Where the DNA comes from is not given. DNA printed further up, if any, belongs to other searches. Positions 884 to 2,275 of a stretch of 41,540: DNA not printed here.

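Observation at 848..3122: Cys-free, His-rich 47-aa peptide paired with an anSME-like radical SAM/SPASM enzyme: candidate new RiPP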

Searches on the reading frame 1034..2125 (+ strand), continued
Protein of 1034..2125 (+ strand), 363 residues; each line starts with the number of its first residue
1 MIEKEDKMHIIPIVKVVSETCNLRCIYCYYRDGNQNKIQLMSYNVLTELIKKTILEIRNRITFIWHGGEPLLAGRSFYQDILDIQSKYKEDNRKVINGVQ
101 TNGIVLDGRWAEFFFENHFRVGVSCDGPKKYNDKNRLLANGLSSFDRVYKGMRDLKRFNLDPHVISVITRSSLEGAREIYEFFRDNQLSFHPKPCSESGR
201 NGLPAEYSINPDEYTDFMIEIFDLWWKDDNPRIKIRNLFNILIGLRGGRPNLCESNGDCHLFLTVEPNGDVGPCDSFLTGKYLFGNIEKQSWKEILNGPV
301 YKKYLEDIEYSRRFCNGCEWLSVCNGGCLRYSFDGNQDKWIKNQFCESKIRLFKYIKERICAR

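Call 17: find_encoding_contigs(protein=P0016, flank=6000, max_places=2)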
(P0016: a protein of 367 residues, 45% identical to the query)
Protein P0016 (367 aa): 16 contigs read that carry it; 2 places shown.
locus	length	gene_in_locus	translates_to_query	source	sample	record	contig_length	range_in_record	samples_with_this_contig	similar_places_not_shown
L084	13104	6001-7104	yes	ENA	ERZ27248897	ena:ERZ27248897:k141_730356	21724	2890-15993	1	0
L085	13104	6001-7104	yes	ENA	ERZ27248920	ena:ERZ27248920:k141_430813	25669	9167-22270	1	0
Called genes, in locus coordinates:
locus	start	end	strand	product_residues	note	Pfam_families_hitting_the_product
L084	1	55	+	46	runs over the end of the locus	-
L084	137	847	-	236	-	PF13485:Peptidase_MA_2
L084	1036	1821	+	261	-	PF02353:CMAS, PF03848:TehB, PF13489:Methyltransf_23, PF05175:MTS, PF13649:Methyltransf_25, PF13847:Methyltransf_31, PF08241:Methyltransf_11, PF08242:Methyltransf_12, +2 more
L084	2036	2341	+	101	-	-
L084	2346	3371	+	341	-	PF01170:UPF0020, PF05175:MTS (weak), PF13847:Methyltransf_31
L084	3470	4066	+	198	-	-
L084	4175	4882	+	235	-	PF04187:Cofac_haem_bdg (faint)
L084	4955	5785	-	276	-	-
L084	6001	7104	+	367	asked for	PF13353:Fer4_12, PF04055:Radical_SAM, PF13186:SPASM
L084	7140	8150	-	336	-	-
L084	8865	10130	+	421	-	PF01336:tRNA_anti-codon, PF00152:tRNA-synt_2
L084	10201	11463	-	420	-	PF13439:Glyco_transf_4, PF20706:GT4-conflict, PF00534:Glycos_transf_1, PF13692:Glyco_trans_1_4, PF13524:Glyco_trans_1_2 (faint)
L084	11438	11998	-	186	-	PF03575:Peptidase_S51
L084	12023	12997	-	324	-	PF00591:Glycos_transf_3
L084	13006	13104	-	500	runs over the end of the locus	PF04055:Radical_SAM, PF13353:Fer4_12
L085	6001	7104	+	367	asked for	PF13353:Fer4_12, PF04055:Radical_SAM, PF13186:SPASM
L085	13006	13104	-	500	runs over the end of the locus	PF04055:Radical_SAM, PF13353:Fer4_12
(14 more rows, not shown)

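Call 18: find_encoding_contigs(protein=P0021, flank=6000, max_places=2)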
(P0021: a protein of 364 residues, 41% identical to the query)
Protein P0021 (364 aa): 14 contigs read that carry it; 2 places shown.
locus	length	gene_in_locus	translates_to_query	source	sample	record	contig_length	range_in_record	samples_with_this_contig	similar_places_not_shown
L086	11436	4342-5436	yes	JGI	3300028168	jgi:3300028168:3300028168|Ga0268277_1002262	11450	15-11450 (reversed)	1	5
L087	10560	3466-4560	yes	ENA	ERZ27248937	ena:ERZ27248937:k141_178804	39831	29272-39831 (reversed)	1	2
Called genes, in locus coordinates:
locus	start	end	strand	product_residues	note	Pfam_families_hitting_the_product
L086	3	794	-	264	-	?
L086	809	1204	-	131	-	PF00072:Response_reg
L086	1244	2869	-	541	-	PF16927:HisKA_7TM, PF00512:HisKA (weak), PF02518:HATPase_c, PF13589:HATPase_c_3 (weak)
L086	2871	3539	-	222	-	PF12710:HAD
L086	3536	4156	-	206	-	PF01553:Acyltransferase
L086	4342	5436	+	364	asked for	PF04055:Radical_SAM, PF13186:SPASM (weak)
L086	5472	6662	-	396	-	-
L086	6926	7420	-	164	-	PF03412:Peptidase_C39, PF12385:Peptidase_C70 (weak), PF13529:Peptidase_C39_2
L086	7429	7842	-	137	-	PF00293:NUDIX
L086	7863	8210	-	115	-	PF00719:Pyrophosphatase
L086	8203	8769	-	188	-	PF01928:CYTH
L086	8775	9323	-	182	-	-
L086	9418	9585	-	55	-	-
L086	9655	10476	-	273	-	PF03437:BtpA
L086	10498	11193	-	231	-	PF01177:Asp_Glu_race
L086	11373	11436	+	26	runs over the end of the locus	?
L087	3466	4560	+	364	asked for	PF04055:Radical_SAM, PF13186:SPASM (weak)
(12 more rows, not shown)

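Call 19: find_encoding_contigs(protein=P0024, flank=6000, max_places=2)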
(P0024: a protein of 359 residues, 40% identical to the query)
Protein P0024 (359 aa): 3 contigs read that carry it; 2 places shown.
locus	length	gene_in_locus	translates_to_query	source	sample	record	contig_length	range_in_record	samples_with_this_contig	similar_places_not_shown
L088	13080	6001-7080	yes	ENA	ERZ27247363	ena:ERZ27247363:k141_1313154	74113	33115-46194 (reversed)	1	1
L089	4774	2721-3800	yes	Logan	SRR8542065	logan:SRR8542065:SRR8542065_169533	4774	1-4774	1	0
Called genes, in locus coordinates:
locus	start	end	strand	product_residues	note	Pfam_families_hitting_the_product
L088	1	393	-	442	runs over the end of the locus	PF03575:Peptidase_S51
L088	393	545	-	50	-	-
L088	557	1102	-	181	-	PF03073:TspO_MBR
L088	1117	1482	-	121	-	-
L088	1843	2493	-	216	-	-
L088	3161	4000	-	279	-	PF01734:Patatin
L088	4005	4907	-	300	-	PF00892:EamA (weak)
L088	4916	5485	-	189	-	PF00753:Lactamase_B, PF12706:Lactamase_B_2 (weak)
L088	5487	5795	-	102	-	PF14018:DUF4234 (weak)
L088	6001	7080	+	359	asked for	PF04055:Radical_SAM, PF13186:SPASM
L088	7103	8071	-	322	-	-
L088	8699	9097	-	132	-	PF01502:PRA-CH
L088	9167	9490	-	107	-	PF01371:Trp_repressor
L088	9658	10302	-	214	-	-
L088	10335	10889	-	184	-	-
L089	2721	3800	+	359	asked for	PF04055:Radical_SAM, PF13186:SPASM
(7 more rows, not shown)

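Call 43: search_solved_structures(query=window:1034-2122:+, max_evalue=0.00001)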
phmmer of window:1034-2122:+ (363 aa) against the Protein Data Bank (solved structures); distinct sequences matched with E-value up to 0.00001: 4.
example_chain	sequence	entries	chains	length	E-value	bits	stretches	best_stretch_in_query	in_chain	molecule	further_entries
4k37_A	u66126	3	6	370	3.5e-59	204.1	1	13-360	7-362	Anaerobic sulfatase-maturating enzyme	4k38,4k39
4k36_A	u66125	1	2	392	4.4e-59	203.8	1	13-360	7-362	Anaerobic sulfatase-maturating enzyme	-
9gm3_A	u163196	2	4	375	2e-26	96.3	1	13-360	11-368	ChlB radical SAM domain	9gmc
5wgg_A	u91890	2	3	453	8.4e-22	81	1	14-338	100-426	Radical SAM domain protein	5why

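Call 59: search_solved_structures(query=window:1055-2122:+, max_evalue=1e-20, show_alignments=3)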
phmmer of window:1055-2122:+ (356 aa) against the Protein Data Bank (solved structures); distinct sequences matched with E-value up to 1e-20: 4.
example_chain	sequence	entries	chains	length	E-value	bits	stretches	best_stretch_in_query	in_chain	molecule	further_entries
4k37_A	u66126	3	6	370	3.6e-59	204.1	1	6-353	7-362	Anaerobic sulfatase-maturating enzyme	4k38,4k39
4k36_A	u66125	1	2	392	4.4e-59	203.8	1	6-353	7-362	Anaerobic sulfatase-maturating enzyme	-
9gm3_A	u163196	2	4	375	2.3e-26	96.1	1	7-353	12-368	ChlB radical SAM domain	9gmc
5wgg_A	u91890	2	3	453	2.1e-21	79.8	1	10-331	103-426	Radical SAM domain protein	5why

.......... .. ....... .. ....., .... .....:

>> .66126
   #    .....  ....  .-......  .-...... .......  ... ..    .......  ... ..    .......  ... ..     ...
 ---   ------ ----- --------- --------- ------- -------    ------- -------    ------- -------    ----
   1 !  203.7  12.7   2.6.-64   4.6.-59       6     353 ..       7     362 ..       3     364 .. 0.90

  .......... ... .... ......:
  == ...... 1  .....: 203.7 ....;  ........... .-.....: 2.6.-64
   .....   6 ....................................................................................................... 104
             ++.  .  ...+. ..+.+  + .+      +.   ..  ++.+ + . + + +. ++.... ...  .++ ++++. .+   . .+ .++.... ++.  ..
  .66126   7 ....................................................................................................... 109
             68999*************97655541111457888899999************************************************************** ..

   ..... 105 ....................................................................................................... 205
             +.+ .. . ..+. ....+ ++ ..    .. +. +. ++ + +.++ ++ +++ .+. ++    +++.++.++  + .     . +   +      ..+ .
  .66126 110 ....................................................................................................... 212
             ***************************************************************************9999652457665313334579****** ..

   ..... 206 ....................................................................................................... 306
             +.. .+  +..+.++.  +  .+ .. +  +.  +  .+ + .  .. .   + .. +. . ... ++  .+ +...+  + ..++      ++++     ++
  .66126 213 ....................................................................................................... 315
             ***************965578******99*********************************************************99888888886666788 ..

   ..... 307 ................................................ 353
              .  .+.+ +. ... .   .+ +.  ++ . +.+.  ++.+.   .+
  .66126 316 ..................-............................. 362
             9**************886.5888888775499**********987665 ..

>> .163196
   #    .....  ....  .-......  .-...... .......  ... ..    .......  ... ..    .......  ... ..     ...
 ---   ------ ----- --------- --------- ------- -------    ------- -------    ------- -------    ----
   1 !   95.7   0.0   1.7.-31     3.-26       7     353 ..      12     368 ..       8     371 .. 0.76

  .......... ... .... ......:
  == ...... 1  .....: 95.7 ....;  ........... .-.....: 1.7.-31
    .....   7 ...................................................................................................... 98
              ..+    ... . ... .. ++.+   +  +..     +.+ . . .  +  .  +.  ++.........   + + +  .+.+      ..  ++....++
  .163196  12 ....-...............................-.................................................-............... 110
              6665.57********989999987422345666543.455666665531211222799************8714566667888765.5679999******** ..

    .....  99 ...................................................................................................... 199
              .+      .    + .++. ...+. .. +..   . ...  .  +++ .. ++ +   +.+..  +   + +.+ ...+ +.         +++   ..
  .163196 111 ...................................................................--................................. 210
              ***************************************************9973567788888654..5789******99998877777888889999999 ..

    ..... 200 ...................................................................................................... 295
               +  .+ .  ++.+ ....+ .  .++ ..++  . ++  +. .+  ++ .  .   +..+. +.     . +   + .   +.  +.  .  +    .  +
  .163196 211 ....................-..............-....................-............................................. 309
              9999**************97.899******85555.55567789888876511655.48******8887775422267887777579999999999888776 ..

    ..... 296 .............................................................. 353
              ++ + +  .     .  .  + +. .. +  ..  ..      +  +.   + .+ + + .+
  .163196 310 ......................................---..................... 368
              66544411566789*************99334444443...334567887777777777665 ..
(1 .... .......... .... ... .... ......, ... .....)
